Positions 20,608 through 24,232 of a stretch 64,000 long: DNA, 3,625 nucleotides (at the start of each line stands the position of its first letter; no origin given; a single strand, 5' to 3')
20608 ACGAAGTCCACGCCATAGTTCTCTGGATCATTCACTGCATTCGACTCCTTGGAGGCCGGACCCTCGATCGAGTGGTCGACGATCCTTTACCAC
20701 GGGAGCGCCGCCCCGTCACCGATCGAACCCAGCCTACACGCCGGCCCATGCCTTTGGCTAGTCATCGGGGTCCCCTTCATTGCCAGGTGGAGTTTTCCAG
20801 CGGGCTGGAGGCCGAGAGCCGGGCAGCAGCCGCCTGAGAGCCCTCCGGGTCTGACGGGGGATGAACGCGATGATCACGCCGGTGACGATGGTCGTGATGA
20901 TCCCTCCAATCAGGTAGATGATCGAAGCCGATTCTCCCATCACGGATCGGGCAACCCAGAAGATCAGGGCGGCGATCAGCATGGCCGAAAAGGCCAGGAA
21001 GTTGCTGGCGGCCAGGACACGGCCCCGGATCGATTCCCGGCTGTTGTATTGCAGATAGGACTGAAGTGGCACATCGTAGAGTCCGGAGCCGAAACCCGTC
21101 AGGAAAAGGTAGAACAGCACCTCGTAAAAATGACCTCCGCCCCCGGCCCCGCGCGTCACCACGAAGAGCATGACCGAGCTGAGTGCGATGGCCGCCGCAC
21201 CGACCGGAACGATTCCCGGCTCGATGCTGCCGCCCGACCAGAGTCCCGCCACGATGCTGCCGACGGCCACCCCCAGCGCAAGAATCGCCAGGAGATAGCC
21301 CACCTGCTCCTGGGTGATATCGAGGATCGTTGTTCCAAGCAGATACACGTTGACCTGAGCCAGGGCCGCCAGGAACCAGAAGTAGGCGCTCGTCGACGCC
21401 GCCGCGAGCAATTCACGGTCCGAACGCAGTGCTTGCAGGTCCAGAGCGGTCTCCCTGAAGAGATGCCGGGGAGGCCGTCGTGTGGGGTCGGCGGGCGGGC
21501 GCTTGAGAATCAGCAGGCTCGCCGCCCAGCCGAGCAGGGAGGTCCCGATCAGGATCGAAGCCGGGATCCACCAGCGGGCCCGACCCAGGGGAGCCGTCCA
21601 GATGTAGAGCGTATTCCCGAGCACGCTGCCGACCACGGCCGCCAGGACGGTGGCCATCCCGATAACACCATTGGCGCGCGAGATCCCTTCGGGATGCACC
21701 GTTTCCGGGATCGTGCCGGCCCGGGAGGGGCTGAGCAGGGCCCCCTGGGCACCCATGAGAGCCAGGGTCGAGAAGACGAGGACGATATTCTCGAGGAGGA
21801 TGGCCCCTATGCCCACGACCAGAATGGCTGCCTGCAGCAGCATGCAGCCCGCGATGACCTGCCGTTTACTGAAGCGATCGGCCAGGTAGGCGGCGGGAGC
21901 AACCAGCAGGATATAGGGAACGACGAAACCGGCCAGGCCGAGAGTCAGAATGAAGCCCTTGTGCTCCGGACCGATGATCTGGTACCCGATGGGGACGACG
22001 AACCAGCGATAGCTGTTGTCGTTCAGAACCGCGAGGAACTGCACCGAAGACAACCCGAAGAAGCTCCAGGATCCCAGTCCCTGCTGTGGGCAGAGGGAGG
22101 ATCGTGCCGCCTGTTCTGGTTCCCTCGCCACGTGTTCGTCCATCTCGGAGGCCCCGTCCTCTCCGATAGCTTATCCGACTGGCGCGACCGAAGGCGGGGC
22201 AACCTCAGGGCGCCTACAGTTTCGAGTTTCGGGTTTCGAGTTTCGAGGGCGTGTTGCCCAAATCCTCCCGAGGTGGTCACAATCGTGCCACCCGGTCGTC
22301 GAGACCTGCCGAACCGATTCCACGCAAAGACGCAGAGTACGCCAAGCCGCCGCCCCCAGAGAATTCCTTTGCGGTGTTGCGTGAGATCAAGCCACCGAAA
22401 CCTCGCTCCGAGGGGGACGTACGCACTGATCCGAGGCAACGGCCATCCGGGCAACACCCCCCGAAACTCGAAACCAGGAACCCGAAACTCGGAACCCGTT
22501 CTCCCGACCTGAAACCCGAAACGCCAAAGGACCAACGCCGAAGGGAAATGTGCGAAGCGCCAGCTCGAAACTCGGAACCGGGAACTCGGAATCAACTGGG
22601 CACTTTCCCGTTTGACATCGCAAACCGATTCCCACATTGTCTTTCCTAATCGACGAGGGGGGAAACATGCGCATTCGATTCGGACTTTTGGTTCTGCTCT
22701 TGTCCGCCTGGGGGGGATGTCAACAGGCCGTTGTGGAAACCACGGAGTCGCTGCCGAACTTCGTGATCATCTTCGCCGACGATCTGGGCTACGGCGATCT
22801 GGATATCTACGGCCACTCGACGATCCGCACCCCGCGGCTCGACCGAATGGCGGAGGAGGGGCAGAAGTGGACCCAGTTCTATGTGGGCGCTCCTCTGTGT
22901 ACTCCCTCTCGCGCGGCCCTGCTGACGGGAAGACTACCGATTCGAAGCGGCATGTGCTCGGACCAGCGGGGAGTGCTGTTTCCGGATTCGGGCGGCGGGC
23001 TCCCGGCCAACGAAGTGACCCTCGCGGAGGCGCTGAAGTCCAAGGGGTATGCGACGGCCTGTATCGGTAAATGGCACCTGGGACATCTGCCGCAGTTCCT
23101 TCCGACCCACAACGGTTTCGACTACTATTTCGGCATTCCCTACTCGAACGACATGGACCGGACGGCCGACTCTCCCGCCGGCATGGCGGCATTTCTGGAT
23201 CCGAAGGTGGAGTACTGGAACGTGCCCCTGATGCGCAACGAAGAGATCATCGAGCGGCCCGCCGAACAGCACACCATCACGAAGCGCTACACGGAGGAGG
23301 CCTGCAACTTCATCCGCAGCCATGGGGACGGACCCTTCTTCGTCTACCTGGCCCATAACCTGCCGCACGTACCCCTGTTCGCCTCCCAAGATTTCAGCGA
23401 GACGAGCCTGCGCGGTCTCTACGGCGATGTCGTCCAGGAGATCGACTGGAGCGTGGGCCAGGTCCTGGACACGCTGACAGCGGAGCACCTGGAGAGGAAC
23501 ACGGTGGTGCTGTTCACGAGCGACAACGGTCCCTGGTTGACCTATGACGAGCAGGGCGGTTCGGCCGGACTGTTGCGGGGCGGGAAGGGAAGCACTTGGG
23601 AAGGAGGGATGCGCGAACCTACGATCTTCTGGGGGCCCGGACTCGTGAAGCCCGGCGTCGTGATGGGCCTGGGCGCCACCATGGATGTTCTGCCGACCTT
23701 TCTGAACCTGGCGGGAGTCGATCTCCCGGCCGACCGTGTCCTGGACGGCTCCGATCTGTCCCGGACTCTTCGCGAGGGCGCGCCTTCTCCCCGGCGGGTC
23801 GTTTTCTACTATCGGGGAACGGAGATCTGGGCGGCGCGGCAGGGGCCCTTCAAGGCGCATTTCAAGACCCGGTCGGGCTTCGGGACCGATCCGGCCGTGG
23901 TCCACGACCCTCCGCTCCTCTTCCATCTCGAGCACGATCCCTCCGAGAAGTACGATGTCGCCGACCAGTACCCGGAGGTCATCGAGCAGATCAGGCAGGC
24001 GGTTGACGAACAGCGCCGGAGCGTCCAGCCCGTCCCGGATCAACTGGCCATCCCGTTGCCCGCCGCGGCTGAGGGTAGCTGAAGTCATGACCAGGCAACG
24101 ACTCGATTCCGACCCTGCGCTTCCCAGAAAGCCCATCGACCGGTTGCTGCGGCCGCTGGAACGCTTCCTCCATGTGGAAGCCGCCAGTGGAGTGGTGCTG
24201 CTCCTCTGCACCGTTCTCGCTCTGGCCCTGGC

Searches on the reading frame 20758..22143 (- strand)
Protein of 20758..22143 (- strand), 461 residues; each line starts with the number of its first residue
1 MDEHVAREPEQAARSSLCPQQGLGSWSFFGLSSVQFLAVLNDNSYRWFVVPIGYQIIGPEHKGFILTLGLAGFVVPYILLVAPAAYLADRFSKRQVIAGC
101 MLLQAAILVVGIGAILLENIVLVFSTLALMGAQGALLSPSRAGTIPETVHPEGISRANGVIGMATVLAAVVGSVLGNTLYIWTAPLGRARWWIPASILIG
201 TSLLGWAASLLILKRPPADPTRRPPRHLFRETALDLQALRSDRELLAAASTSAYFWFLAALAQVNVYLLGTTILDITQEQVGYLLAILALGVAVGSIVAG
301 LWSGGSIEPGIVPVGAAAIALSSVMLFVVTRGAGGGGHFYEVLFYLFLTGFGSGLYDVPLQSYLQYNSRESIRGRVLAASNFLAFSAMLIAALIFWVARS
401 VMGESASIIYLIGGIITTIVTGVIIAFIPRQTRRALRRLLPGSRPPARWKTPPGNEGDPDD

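Call 17: search_protein_families(library=pfam, proteins=[window:20758-22143:-])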
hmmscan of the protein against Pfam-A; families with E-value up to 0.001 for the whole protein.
window:20758-22143:- (461 aa): 1 family
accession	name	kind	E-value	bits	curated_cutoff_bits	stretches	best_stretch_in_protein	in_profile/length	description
PF07690.21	MFS_1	-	2e-25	89.9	33.4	1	59-391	31-346/347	Major Facilitator Superfamily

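Call 62: find_encoding_contigs(protein=window:20758-22143:-, flank=3000, max_places=8)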
Protein window:20758-22143:- (461 aa): 2 contigs read that carry it; 2 places shown.
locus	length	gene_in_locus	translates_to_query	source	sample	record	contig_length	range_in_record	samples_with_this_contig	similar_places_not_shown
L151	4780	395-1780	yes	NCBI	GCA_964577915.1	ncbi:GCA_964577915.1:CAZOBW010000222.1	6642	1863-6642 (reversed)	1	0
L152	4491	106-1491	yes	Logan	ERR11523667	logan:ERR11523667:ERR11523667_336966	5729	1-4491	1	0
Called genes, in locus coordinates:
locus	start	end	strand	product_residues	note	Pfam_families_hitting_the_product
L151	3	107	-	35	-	?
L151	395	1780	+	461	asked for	PF07690:MFS_1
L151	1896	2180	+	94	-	PF09413:DUF2007 (faint)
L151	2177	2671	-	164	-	PF01750:HycI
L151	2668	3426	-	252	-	PF01292:Ni_hydr_CYTB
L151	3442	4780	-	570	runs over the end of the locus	PF27537:HoxH (weak), PF00374:NiFeSe_Hases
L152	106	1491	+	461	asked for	PF07690:MFS_1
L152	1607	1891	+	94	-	PF09413:DUF2007 (faint)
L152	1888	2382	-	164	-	PF01750:HycI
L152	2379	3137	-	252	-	PF01292:Ni_hydr_CYTB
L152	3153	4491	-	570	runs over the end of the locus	PF27537:HoxH (weak), PF00374:NiFeSe_Hases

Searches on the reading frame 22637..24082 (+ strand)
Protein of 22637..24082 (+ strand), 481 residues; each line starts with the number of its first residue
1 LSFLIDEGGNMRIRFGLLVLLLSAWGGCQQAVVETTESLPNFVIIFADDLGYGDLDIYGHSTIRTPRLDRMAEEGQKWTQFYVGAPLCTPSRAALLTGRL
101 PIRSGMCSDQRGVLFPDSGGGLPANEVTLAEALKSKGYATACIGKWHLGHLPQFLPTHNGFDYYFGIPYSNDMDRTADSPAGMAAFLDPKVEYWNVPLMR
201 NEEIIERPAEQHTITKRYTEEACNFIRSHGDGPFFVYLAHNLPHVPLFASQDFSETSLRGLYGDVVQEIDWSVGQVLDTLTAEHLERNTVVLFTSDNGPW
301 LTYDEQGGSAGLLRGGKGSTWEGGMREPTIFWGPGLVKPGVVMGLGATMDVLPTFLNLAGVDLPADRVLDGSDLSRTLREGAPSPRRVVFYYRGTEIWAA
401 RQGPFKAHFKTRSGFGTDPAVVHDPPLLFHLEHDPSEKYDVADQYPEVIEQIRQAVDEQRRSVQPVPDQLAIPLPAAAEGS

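Call 17: search_protein_families(library=pfam, proteins=[window:22637-24082:+])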
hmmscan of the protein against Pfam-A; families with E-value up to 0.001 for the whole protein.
window:22637-24082:+ (481 aa): 3 families
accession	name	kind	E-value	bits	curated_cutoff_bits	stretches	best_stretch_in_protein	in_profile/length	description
PF00884.28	Sulfatase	-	1.2e-63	215.6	25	1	40-361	1-301/301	Sulfatase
PF14707.11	Sulfatase_C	-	4.4e-24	85.9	30.9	1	384-471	1-104/127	C-terminal region of aryl-sulfatase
PF16347.10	SGSH_C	-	0.00031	21.3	29.3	0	321-460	12-152/154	N-sulphoglucosamine sulphohydrolase, C-terminal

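Call 61: find_encoding_contigs(protein=window:22667-24082:+, flank=3000, max_places=8)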
Protein window:22667-24082:+ (471 aa): no gene with exactly this product is on record in the collection.
